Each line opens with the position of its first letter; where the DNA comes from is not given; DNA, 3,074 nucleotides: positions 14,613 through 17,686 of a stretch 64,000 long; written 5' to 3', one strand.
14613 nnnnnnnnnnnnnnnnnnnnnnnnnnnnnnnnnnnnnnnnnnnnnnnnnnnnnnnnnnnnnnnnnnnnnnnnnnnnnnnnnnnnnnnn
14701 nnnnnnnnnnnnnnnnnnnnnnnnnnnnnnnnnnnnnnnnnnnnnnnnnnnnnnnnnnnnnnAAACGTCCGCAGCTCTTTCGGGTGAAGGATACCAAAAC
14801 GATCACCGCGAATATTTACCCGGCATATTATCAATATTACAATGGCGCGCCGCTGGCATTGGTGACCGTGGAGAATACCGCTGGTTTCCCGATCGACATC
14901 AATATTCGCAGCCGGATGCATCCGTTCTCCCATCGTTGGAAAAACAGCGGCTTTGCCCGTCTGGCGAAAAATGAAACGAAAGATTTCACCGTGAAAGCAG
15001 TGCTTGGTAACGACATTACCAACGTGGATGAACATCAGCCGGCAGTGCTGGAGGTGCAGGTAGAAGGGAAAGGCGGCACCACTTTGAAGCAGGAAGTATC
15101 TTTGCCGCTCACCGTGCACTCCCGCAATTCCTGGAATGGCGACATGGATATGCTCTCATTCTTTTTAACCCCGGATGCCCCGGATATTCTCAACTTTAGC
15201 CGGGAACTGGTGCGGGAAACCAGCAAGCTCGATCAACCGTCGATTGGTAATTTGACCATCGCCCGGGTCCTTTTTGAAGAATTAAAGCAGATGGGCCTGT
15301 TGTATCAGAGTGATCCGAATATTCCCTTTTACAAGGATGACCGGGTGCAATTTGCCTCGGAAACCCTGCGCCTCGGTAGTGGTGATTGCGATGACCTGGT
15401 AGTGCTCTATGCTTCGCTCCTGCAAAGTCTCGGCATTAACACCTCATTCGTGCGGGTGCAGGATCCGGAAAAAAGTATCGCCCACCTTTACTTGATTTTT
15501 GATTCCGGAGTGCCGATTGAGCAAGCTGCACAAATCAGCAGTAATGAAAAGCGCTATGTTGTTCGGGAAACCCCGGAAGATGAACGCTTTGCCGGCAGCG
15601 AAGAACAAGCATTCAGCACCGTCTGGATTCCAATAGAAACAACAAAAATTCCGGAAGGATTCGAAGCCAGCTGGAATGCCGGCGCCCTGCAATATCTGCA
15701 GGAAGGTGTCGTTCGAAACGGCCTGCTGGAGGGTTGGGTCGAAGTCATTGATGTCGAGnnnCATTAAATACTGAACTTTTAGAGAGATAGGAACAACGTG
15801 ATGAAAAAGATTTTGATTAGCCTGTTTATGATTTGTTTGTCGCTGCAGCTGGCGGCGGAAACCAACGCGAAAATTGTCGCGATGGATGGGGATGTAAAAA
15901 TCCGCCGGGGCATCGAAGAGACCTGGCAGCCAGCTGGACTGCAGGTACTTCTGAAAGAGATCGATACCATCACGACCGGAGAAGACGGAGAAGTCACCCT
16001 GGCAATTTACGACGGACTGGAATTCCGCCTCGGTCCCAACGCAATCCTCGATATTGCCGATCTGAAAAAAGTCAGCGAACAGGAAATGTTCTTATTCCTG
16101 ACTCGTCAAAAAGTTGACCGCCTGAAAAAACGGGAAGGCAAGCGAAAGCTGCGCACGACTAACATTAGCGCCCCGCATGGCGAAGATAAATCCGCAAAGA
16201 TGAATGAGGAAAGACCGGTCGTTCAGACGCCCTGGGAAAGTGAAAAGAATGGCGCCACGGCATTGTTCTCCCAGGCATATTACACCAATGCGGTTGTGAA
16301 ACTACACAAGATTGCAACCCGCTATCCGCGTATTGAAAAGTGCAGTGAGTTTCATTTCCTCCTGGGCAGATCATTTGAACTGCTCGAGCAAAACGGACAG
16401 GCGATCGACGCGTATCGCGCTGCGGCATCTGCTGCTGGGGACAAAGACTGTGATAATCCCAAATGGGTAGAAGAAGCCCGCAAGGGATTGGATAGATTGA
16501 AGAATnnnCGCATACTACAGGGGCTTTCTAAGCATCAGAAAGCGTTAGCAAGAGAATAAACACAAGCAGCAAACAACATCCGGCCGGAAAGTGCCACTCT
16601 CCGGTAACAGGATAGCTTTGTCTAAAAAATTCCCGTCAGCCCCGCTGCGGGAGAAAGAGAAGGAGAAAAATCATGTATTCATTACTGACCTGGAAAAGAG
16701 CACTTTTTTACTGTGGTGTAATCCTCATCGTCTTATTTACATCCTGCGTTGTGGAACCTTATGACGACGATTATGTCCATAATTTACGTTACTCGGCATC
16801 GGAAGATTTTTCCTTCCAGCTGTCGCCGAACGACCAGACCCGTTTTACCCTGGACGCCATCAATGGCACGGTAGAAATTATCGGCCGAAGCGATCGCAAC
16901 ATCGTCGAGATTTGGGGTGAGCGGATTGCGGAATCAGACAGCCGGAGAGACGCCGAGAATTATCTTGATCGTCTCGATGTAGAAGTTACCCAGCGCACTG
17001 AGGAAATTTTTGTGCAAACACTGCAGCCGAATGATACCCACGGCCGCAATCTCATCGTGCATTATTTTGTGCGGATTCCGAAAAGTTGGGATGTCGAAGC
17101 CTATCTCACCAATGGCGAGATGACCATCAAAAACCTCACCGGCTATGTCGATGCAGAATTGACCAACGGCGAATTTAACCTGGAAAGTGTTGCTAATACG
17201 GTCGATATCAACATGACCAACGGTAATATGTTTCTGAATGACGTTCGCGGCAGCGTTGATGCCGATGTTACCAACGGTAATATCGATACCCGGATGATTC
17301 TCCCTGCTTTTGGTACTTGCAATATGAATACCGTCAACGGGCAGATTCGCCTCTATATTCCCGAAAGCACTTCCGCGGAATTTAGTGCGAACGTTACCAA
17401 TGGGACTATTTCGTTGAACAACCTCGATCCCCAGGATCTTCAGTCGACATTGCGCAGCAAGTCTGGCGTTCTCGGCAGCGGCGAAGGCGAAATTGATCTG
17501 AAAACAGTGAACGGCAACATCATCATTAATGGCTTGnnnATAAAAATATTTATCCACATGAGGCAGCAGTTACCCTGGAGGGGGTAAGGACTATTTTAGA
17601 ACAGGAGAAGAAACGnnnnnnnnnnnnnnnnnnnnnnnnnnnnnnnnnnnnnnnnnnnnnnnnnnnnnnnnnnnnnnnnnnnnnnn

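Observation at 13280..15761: Tandem outer-membrane beta-barrel paralogs, the second fused to a transglutaminase-like Cys-protease-fold domain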

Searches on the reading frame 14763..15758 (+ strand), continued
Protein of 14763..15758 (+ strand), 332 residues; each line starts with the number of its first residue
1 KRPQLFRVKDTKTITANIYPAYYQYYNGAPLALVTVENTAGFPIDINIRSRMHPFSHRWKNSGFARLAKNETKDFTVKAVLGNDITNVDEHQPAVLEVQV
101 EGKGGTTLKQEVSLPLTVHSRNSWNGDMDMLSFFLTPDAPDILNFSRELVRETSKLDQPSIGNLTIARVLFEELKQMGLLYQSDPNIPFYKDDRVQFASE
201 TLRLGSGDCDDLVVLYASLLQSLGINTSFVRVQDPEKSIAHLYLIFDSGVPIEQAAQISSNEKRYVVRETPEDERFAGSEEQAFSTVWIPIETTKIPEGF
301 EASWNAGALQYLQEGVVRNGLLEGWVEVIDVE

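Call 59: search_protein_families(library=ncbifam, proteins=[P0138, P0139, P0140, P0143, P0152, P0197, P0207], max_evalue=0.1)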
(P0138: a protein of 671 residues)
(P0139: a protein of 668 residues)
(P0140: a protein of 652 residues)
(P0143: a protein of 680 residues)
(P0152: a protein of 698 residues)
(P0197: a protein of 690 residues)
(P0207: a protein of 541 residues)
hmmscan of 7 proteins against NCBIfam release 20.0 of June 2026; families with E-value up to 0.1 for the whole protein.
P0138 (671 aa): 2 families
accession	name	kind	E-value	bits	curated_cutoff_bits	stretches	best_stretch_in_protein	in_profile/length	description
NF033709.1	PorV_fam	subfamily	6.7e-13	48.9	90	1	30-308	23-310/326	PorV/PorQ family protein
NF033710.1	T9SS_OM_PorV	equivalog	0.0035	16.6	250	1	260-307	300-347/367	type IX secretion system outer membrane channel protein PorV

P0139 (668 aa): 3 families
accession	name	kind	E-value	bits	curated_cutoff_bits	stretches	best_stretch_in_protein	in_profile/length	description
NF033709.1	PorV_fam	subfamily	1.4e-15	57.7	90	2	24-204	12-180/326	PorV/PorQ family protein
NF033710.1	T9SS_OM_PorV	equivalog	7.5e-05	22.1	250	1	251-301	297-347/367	type IX secretion system outer membrane channel protein PorV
TIGR03519.1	T9SS_PorP_fam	subfamily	0.049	13.1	90.55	1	144-211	114-183/292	PorP/SprF family type IX secretion system membrane protein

P0140 (652 aa): 3 families
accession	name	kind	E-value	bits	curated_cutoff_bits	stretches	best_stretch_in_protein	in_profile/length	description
NF033709.1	PorV_fam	subfamily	9e-11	41.9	90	2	15-191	13-180/326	PorV/PorQ family protein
NF058533.1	antiphage_ProA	equivalog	0.005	14.3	1500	1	398-558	49-224/1903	anti-phage protein ProA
NF033710.1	T9SS_OM_PorV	equivalog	0.0098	15.1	250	1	238-290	297-349/367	type IX secretion system outer membrane channel protein PorV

P0143 (680 aa): 3 families
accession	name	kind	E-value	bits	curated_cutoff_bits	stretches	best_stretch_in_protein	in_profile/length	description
NF033709.1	PorV_fam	subfamily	8.4e-11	42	90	2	24-210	12-180/326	PorV/PorQ family protein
NF058533.1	antiphage_ProA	equivalog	0.00034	18.1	1500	1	428-583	60-224/1903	anti-phage protein ProA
NF033710.1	T9SS_OM_PorV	equivalog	0.0046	16.2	250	1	258-314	298-351/367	type IX secretion system outer membrane channel protein PorV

P0152 (698 aa): 3 families
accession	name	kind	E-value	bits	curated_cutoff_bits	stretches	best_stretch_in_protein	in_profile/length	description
NF033709.1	PorV_fam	subfamily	9.2e-11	41.9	90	2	32-229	11-180/326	PorV/PorQ family protein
NF058533.1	antiphage_ProA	equivalog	0.0034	14.8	1500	1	461-674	71-284/1903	anti-phage protein ProA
NF033710.1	T9SS_OM_PorV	equivalog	0.029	13.6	250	0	280-330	297-347/367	type IX secretion system outer membrane channel protein PorV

P0197 (690 aa): 15 families
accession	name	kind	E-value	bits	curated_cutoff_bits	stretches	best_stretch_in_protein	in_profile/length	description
NF058533.1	antiphage_ProA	equivalog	1.2e-07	29.6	1500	1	212-471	12-273/1903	anti-phage protein ProA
TIGR02521.1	type_IV_pilW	equivalog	2.2e-07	30.7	154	1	553-649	94-193/234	type IV pilus biogenesis/stability protein PilW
TIGR02917.1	PEP_TPR_lipo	equivalog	5.7e-05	21.2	312.2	1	541-642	447-550/899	XrtA/PEP-CTERM system TPR-repeat protein PrsT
NF047371.1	FlcA_CTERM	equivalog_domain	9.5e-05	21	300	1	566-652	447-534/646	periplasmic flagellar collar protein FlcA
TIGR00990.1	3a0801s09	subfamily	0.00028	19.7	757.25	1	567-664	374-472/615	mitochondrial import receptor subunit TOM70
TIGR02552.1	LcrH_SycD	equivalog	0.00047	19.9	104.8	1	574-655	34-116/136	SycD/LcrH family type III secretion system chaperone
NF047507.1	TPR_BatC_Lepto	exception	0.0023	17.5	175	1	570-626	70-131/214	TPR repeat-containing protein BatC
TIGR03939.1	PGA_TPR_OMP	equivalog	0.0042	15.3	366.65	1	591-657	429-495/800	poly-beta-1,6 N-acetyl-D-glucosamine export porin PgaA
NF033920.0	C39_PA2778_fam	equivalog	0.0069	15.8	150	1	575-648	173-247/255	PA2778 family cysteine peptidase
NF040959.1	MamA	equivalog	0.011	15.2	200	1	563-656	42-136/204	magnetosome protein MamA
NF052312.1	T9SS_PorW_SprE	equivalog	0.012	14.2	250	0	565-639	297-376/716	type IX secretion system periplasmic lipoprotein PorW/SprE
NF008753.0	PRK11788.1-1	equivalog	0.064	12.4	395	0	555-613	104-163/389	lipopolysaccharide assembly protein LapB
NF008757.0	PRK11788.1-5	equivalog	0.08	12.1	363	0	557-617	106-167/388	lipopolysaccharide assembly protein LapB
NF008520.0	PRK11447.1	equivalog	0.082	10.6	858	0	579-648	340-408/1157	cellulose synthase complex outer membrane protein BcsC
NF050078.1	pilus_FilB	exception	0.086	12.2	475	0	206-275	170-241/277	putative pilus system C39 family peptidase FilB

P0207 (541 aa): 10 families
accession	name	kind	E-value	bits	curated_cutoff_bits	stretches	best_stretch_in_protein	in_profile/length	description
NF058533.1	antiphage_ProA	equivalog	3.9e-16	57.7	1500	1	65-366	9-315/1903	anti-phage protein ProA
TIGR02521.1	type_IV_pilW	equivalog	2e-05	24.3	154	1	410-515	97-206/234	type IV pilus biogenesis/stability protein PilW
TIGR02917.1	PEP_TPR_lipo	equivalog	0.00083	17.3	312.2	1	410-502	463-557/899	XrtA/PEP-CTERM system TPR-repeat protein PrsT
TIGR03939.1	PGA_TPR_OMP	equivalog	0.0022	16.3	366.65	1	447-512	432-497/800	poly-beta-1,6 N-acetyl-D-glucosamine export porin PgaA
NF033762.1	social_mot_Tgl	equivalog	0.0027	17.1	225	1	398-472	50-128/252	social motility TPR repeat lipoprotein Tgl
TIGR02552.1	LcrH_SycD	equivalog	0.0089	15.7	104.8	1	449-512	23-86/136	SycD/LcrH family type III secretion system chaperone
NF040959.1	MamA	equivalog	0.018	14.5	200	0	449-512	42-105/204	magnetosome protein MamA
TIGR00990.1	3a0801s09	subfamily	0.019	13.6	757.25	1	429-505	382-460/615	mitochondrial import receptor subunit TOM70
NF033920.0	C39_PA2778_fam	equivalog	0.031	13.7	150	0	451-529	163-244/255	PA2778 family cysteine peptidase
NF047371.1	FlcA_CTERM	equivalog_domain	0.032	12.7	300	1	428-504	138-216/646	periplasmic flagellar collar protein FlcA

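Call 76: find_encoding_contigs(protein=P0207, flank=5000, max_places=2)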
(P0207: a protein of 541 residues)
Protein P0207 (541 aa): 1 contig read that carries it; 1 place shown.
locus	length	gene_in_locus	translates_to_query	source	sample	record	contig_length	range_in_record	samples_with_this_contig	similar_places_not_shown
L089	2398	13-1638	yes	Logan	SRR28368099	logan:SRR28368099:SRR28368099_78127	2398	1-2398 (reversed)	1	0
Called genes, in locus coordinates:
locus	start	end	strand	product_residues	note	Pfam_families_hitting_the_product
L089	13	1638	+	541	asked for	PF13432:TPR_16 (weak), PF14559:TPR_19 (weak)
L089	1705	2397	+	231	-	?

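Call 77: find_encoding_contigs(protein=P0197, flank=5000, max_places=2)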
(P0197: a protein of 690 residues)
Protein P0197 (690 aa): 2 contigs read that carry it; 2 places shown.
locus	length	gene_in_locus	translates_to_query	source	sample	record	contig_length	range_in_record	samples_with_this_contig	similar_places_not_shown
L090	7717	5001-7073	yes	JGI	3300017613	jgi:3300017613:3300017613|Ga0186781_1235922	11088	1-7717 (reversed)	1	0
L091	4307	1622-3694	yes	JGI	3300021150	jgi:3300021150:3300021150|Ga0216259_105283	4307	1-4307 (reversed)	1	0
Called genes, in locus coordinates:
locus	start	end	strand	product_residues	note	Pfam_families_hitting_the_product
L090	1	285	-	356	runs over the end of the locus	PF25844:DUF7955 (weak)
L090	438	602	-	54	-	-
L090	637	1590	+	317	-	PF00248:Aldo_ket_red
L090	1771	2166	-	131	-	-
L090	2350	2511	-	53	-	-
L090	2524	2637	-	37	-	-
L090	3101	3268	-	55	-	-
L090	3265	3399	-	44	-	-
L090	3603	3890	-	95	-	-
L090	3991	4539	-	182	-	-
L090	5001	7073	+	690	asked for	PF13424:TPR_12 (faint), PF07719:TPR_2 (faint), PF00515:TPR_1 (faint), PF13432:TPR_16 (faint)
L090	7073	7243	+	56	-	-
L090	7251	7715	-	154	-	?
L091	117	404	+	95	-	-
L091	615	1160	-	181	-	-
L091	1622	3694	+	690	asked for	PF13424:TPR_12 (faint), PF07719:TPR_2 (faint), PF00515:TPR_1 (faint), PF13432:TPR_16 (faint)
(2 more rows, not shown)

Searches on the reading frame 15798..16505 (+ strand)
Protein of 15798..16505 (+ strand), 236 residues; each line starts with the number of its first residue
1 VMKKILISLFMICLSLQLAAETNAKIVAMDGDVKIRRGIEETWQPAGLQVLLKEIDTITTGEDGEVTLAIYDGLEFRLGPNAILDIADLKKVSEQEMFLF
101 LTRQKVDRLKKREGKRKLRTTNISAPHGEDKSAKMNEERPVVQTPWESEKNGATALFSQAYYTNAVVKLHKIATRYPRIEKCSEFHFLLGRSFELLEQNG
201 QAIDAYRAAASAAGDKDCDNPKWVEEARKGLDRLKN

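Call 4: search_protein_families(library=pfam, proteins=[window:15798-16505:+], max_evalue=1)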
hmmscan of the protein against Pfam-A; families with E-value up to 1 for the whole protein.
window:15798-16505:+ (236 aa): 2 families
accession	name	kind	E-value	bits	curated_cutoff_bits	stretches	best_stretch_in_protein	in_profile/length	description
PF13432.12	TPR_16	-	0.029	15.3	32.7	1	175-213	25-61/65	Tetratricopeptide repeat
PF07719.23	TPR_2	-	0.18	12.5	27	1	184-211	2-29/34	Tetratricopeptide repeat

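Call 7: search_protein_families(library=ncbifam, proteins=[window:15798-16505:+], max_evalue=1)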
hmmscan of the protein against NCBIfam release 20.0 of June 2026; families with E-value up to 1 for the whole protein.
window:15798-16505:+ (236 aa): 4 families
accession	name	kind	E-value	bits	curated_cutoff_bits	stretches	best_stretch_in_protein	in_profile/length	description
NF033165.1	lipo_LipL45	exception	0.00023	20.3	350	1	20-91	36-106/391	lipoprotein LipL45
TIGR02795.1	tol_pal_ybgF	equivalog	0.00041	20.9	90.1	1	149-215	5-71/119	tol-pal system protein YbgF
NF052312.1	T9SS_PorW_SprE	equivalog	0.028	13.1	250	1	130-211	162-244/716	type IX secretion system periplasmic lipoprotein PorW/SprE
NF047849.1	Lsa33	exception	0.089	12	420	1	26-88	32-93/310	surface adhesin Lsa33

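Call 49: search_solved_structures(query=A3, max_evalue=10)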
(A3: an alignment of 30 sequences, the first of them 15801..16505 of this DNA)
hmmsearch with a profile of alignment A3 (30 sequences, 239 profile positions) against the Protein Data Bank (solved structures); distinct sequences matched with E-value up to 10: 31.
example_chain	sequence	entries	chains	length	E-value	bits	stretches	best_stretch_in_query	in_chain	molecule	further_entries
8ump_A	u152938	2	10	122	0.00042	22.7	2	157-211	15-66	T33-ml35-redesigned-TPR-domain-fold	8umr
6b85_J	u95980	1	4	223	0.0014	21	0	187-213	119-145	TMHC4_R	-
2kcl_A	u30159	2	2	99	0.011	18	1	177-230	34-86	Tetratricopeptide repeat domain protein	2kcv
3ma5_A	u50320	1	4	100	0.011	18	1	177-230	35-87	Tetratricopeptide repeat domain protein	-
2wqh_A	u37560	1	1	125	0.026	16.8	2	145-221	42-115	CTPR3Y3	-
9gzg_A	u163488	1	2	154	0.061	15.6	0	188-216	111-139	Engineered CTPR protein with glutamic acids for conductivity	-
8ffz_C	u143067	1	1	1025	0.069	15.4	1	168-221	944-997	Transcription factor tau 131 kDa subunit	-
6yj6_A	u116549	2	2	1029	0.07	15.4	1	168-221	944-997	Transcription factor tau 131 kDa subunit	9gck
5hrz_A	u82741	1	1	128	0.076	15.3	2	146-211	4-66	TPR domain protein 1na0C3_3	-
2kc7_A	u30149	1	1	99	0.079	15.2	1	150-216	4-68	bfr218_protein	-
8fwd_1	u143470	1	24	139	0.082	15.2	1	187-216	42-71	O43-rpxdoc-EK1_B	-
8far_A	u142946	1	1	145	0.084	15.1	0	187-213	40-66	I432-1-CC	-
8cus_A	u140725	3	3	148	0.093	15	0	187-213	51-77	I432-1(NaCl) Chain A | I432-1(Imd) Chain A | I432-1-X3 Chain A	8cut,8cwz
11kc_A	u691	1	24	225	0.13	14.5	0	187-213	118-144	Designed nanoparticle O43-TM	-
5d5p_A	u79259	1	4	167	0.2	13.9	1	38-88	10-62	HcgB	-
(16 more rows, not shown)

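Call 50: search_protein_families(library=pfam, alignment_id=A3, max_evalue=0.1)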
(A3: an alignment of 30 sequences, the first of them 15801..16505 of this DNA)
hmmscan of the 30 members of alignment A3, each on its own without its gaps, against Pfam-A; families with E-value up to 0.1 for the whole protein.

A. member 1, window:15801-16505:+ (235 aa): 1 family
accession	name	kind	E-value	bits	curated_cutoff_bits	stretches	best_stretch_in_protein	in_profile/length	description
PF13432.12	TPR_16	-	0.029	15.3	32.7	1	174-212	25-61/65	Tetratricopeptide repeat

B. families by the number of members that match (of 30 scanned): 19 families
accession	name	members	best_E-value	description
PF07719.23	TPR_2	16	2.2e-06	Tetratricopeptide repeat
PF00515.34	TPR_1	11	3e-05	Tetratricopeptide repeat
PF13174.12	TPR_6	10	0.00092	Tetratricopeptide repeat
PF13432.12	TPR_16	7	0.00018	Tetratricopeptide repeat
PF13424.12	TPR_12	7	0.0018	Tetratricopeptide repeat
PF13181.12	TPR_8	6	0.00073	Tetratricopeptide repeat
PF13428.12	TPR_14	4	0.0038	Tetratricopeptide repeat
PF13414.12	TPR_11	1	0.0067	TPR repeat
PF24575.1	TPR_Slam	1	0.01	Surface lipoprotein assembly modifier, N-terminal TPR repeats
PF19796.4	DUF6280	1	0.015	Family of unknown function (DUF6280)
PF01129.24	ART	1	0.015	NAD:arginine ADP-ribosyltransferase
PF12473.13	DUF3694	1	0.017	Kinesin protein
PF13525.12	YfiO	1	0.023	Outer membrane lipoprotein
PF14559.12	TPR_19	1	0.026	Tetratricopeptide repeat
PF18710.7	ComR_TPR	1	0.041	ComR tetratricopeptide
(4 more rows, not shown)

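Call 54: search_protein_families(library=padloc, proteins=[window:15798-16505:+], max_evalue=0.01)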
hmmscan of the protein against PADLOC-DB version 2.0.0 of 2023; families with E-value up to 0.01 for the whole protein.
window:15798-16505:+ (236 aa): 0 families

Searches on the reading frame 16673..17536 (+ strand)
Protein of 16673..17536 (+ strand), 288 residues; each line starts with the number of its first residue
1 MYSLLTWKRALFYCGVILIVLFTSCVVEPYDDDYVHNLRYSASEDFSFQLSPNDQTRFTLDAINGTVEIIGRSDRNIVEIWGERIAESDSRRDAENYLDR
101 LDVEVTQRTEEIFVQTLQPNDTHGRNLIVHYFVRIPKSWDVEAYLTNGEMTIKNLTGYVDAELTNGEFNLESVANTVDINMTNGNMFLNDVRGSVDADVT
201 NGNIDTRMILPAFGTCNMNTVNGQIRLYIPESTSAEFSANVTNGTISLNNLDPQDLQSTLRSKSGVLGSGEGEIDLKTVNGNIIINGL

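Call 4: search_protein_families(library=pfam, proteins=[window:16673-17536:+], max_evalue=1)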
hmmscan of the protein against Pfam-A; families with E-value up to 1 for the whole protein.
window:16673-17536:+ (288 aa): 3 families
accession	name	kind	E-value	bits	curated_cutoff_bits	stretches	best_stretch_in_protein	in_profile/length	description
PF13349.12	DUF4097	-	1.5e-13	51.1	22.9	1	144-285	104-246/247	Toastrack DUF4097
PF09922.15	LiaF-like_C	-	0.058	13.7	29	1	218-265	44-92/114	Cell wall-active antibiotics response LiaF, C-terminal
PF12971.12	NAGLU_N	-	0.19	12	28.3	1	41-77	13-51/82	Alpha-N-acetylglucosaminidase (NAGLU) N-terminal domain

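Call 7: search_protein_families(library=ncbifam, proteins=[window:16673-17536:+], max_evalue=1)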
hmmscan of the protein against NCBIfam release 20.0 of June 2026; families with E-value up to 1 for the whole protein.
window:16673-17536:+ (288 aa): 3 families
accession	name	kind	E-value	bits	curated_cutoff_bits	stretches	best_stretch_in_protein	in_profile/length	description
NF049997.1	LiaG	equivalog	1.2e-13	50.9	285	1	141-285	142-286/286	LiaG family protein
NF038025.1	dapto_LiaX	exception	8.5e-07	28.1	350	1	92-250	296-448/512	daptomycin-sensing surface protein LiaX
NF040535.1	LiaF_C_term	equivalog_domain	0.031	14.4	57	1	216-256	29-68/103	cell wall-active antibiotics response protein LiaF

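Call 54: search_protein_families(library=padloc, proteins=[window:16673-17536:+], max_evalue=0.01)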
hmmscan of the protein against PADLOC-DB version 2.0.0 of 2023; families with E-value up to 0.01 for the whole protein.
window:16673-17536:+ (288 aa): 0 families
